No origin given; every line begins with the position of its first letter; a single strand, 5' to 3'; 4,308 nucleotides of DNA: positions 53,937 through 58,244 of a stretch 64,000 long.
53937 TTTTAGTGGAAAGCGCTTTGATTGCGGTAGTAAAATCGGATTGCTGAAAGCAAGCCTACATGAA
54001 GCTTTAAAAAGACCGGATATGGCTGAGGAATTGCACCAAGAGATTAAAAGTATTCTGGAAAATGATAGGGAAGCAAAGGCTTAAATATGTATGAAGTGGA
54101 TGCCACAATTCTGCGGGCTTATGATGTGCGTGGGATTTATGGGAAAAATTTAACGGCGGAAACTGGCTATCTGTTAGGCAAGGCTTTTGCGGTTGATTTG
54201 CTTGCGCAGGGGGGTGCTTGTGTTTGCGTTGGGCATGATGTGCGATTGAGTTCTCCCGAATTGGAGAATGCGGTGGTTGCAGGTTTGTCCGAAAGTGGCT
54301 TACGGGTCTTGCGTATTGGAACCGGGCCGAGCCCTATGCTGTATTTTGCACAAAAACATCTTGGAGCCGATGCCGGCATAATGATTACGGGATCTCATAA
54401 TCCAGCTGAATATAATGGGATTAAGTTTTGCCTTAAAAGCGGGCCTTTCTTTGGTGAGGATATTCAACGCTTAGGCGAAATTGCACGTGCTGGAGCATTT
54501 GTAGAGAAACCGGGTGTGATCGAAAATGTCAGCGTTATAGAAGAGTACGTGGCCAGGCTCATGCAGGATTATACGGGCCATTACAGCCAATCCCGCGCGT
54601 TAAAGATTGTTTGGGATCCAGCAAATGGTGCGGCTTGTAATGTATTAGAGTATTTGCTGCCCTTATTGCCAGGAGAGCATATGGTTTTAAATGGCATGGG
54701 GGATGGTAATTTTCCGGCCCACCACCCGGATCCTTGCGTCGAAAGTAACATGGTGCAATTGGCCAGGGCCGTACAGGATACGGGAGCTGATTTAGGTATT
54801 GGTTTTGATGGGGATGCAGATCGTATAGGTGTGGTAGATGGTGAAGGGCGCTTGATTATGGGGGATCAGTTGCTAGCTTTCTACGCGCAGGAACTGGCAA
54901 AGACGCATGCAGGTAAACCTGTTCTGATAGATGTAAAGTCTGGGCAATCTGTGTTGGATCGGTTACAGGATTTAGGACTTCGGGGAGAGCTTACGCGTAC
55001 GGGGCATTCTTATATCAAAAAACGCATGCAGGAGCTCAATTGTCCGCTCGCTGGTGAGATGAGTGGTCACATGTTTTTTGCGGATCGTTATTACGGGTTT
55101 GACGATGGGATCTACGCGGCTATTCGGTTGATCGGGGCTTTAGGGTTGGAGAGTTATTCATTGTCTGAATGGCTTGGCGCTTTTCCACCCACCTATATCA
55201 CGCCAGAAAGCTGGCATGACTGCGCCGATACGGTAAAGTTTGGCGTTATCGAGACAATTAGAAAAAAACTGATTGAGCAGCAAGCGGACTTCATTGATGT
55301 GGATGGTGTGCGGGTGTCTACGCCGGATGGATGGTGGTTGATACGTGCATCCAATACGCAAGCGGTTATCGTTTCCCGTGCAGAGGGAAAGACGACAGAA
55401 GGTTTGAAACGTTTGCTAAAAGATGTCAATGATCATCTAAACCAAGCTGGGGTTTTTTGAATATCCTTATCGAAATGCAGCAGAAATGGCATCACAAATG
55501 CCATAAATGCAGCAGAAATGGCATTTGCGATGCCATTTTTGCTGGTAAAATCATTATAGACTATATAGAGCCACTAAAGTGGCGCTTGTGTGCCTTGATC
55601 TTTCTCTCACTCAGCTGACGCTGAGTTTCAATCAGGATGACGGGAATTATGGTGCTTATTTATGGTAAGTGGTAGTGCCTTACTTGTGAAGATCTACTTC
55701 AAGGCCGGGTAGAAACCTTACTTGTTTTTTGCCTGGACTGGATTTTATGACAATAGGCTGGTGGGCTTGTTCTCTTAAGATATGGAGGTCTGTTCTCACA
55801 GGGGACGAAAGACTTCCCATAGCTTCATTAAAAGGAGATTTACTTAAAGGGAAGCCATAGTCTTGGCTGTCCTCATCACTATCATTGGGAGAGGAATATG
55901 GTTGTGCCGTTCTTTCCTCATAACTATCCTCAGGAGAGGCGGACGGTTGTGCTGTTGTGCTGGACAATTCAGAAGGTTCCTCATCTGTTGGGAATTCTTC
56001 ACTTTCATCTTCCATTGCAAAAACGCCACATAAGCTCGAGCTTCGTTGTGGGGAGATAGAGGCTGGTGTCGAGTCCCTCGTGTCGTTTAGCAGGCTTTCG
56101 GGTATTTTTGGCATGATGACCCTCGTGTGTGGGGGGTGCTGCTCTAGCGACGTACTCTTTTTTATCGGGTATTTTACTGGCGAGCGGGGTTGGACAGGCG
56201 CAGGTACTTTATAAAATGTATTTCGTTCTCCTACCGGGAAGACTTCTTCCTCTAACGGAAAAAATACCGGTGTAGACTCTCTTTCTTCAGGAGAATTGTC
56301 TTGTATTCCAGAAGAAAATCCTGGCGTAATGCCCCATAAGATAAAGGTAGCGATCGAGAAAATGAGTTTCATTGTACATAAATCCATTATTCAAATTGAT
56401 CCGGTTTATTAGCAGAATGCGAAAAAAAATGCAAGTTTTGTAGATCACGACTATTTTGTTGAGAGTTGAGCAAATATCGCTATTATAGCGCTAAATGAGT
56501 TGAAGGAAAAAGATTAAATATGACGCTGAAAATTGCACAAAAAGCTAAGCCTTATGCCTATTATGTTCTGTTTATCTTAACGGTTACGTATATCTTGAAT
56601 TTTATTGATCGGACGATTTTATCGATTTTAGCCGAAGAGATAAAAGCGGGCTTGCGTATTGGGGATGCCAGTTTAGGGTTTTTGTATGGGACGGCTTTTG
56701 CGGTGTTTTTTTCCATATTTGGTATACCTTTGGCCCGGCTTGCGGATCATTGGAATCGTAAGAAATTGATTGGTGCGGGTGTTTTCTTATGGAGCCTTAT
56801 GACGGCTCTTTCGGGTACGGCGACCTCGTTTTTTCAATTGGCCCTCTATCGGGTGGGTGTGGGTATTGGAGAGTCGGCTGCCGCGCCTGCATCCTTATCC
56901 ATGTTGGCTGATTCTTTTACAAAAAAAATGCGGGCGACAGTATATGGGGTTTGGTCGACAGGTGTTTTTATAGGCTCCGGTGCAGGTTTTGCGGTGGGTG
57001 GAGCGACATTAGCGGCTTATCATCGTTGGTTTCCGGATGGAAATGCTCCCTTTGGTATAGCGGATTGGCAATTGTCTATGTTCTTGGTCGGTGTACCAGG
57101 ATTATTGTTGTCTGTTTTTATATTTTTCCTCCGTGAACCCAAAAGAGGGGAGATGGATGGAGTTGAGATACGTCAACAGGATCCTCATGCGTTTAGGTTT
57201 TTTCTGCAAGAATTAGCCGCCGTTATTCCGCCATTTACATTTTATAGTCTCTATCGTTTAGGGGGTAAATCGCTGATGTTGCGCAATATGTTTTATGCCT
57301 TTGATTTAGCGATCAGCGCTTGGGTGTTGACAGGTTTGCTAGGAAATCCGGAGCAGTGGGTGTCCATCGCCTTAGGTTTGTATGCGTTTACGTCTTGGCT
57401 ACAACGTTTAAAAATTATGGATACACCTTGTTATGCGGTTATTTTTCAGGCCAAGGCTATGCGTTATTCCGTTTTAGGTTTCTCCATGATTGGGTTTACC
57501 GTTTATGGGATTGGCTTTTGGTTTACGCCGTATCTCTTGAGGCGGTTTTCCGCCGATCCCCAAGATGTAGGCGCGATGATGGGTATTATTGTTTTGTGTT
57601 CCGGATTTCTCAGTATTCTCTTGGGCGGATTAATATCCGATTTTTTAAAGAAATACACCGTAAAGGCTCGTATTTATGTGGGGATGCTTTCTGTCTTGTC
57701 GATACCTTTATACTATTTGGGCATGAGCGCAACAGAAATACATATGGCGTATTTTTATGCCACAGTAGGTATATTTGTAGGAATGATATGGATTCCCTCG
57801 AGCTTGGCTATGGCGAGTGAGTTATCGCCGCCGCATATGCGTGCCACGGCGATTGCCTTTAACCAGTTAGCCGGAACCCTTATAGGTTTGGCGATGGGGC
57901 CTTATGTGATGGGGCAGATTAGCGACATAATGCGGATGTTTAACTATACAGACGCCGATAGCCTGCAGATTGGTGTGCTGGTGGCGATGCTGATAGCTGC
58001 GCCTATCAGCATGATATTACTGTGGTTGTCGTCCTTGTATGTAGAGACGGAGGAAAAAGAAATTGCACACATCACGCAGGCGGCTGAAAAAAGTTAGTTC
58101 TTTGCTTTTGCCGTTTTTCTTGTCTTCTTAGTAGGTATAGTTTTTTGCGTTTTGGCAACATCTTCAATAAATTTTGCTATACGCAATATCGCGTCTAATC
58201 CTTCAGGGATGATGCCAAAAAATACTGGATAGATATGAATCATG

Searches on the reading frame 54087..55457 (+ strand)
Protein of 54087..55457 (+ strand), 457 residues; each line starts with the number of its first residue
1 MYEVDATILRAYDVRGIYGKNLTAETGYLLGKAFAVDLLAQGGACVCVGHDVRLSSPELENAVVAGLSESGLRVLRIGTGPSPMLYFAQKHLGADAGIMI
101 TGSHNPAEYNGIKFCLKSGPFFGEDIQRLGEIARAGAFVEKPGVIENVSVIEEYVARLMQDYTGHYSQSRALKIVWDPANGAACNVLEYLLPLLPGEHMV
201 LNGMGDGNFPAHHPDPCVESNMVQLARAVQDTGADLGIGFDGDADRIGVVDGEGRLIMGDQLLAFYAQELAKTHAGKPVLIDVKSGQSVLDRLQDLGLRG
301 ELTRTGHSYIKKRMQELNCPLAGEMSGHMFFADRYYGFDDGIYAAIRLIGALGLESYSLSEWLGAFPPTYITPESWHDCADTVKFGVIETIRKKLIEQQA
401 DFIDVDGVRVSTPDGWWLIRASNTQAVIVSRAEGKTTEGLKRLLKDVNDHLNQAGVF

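Call 16: search_protein_families(library=ncbifam, proteins=[window:54087-55457:+], max_evalue=0.00001)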
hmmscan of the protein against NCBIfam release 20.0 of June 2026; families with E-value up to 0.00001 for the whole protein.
window:54087-55457:+ (457 aa): 5 families
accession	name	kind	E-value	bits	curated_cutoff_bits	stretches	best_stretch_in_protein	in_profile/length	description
NF046027.1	PhglucPhmanMutPgmG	equivalog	2.9e-173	576.7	600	1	3-456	4-455/460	phosphoglucomutase/phosphomannomutase PgmG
TIGR03990.1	Arch_GlmM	equivalog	3.5e-98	329.4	439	1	11-449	6-442/444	phosphoglucosamine mutase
NF007088.0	PRK09542.1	equivalog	6e-78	262.9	618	1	6-451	9-453/456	phosphomannomutase/phosphoglucomutase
TIGR01455.1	glmM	equivalog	3.4e-58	197.4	447.55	1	14-450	6-439/442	phosphoglucosamine mutase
NF011943.0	PRK15414.1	subfamily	2.9e-51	174.9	801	1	7-436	5-438/456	phosphomannomutase CpsG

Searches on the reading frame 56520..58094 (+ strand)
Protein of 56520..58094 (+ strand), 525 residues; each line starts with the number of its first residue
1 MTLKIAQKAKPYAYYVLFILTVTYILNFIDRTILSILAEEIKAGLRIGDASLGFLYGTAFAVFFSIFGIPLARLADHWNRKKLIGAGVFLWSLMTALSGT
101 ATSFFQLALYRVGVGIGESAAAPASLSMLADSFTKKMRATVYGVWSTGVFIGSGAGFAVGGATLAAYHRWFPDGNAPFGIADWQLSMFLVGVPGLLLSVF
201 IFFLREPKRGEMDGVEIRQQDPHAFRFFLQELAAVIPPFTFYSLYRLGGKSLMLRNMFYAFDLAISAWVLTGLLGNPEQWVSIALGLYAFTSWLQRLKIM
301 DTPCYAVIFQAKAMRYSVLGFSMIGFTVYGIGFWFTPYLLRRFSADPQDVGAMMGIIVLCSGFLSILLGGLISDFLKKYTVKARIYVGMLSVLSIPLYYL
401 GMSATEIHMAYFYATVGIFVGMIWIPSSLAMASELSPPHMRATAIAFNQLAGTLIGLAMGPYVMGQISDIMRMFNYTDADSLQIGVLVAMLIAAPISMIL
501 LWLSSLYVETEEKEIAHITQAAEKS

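Call 16: search_protein_families(library=ncbifam, proteins=[window:56520-58094:+], max_evalue=0.00001)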
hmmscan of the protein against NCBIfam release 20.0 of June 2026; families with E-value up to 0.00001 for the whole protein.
window:56520-58094:+ (525 aa): 12 families
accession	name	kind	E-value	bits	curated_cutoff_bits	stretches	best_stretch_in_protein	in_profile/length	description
TIGR00893.1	2A0114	subfamily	6.5e-30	104.4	395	2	23-209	2-173/399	D-galactonate transporter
TIGR00895.1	2A0115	subfamily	7.9e-22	77.7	418.55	2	7-208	9-196/398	aromatic acid/H+ symport family MFS transporter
TIGR00881.1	2A0104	subfamily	1.8e-20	73.3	407.75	2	22-170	2-149/379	phosphoglycerate transporter protein PgtP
TIGR00880.1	2_A_01_02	superfamily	9.9e-13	48.4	131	1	58-170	5-118/141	multidrug resistance protein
TIGR00711.1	efflux_EmrB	subfamily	3.2e-10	39.3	230.2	1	17-189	4-176/485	DHA2 family efflux MFS transporter permease subunit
NF000089.1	qac_MFS_AB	exception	1.1e-09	37.7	900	1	14-182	18-187/514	QacA/B family quaternary ammonium compound efflux MFS transporter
NF008963.0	PRK12307.1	equivalog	3.2e-09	36.4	637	1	16-274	19-254/426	MFS transporter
NF008586.0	PRK11551.1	equivalog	4.9e-09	35.7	410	1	21-210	21-196/406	3-(3-hydroxy-phenyl)propionate transporter MhpT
TIGR02332.1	HpaX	equivalog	7.2e-07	28.7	615.4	1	17-205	10-189/412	4-hydroxyphenylacetate permease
TIGR00805.1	oat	subfamily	1e-06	27.1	280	1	104-399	172-417/639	OAT family organic anion transporter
NF000031.1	MFS_efflux_LmrA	exception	1.6e-06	27.1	850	1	15-170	31-187/484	lincomycin efflux MFS transporter Lmr(A)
NF053757.1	BclibactTpBcbE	equivalog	3.5e-06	26.2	600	0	41-191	28-183/394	bacillibactin exporter BcbE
